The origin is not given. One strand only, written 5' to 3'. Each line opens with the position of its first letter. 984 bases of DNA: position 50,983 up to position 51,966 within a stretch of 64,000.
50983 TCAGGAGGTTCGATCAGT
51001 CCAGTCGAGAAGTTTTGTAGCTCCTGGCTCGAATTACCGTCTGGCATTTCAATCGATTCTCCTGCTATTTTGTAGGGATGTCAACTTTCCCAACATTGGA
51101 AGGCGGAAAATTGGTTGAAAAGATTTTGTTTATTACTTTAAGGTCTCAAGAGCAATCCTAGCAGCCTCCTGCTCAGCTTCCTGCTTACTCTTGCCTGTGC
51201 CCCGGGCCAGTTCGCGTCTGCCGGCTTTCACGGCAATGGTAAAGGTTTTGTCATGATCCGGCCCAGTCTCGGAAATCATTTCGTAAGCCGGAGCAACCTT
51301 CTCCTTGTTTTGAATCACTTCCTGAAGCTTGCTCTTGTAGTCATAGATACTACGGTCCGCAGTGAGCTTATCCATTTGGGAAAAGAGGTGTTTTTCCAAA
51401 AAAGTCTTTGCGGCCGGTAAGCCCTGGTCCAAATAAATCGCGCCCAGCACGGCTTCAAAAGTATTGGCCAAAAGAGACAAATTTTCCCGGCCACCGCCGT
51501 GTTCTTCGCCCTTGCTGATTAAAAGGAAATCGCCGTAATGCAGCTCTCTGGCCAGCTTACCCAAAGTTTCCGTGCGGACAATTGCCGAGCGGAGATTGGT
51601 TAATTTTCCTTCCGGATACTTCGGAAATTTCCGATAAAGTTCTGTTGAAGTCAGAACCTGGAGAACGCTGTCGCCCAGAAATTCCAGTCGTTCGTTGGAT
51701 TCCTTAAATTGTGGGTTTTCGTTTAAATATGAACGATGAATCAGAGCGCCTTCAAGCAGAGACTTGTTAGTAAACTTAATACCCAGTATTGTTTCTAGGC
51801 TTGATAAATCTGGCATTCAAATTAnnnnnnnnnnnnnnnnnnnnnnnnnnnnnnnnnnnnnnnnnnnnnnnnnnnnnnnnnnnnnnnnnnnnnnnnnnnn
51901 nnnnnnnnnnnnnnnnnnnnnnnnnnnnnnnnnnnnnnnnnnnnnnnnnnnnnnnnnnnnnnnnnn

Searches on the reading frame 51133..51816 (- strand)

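Call 42: search_protein_families(library=pfam, proteins=[window:51133-51816:-], max_evalue=0.001)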
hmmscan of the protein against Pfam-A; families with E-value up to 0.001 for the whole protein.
window:51133-51816:- (227 aa): 4 families
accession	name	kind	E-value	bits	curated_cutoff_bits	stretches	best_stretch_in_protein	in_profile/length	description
PF14622.11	Ribonucleas_3_3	-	4.6e-37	127.5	35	1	17-147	1-127/128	Ribonuclease-III-like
PF00636.31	Ribonuclease_3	-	5.2e-25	88.6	27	1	42-132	1-102/102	Ribonuclease III domain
PF00035.32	dsrm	-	3e-18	66.6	23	1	160-226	1-66/66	Double-stranded RNA binding motif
PF22935.1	RM44_endonuclase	-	2.2e-06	28.2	27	1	14-127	16-139/139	Large ribosomal subunit protein mL44, endonuclease domain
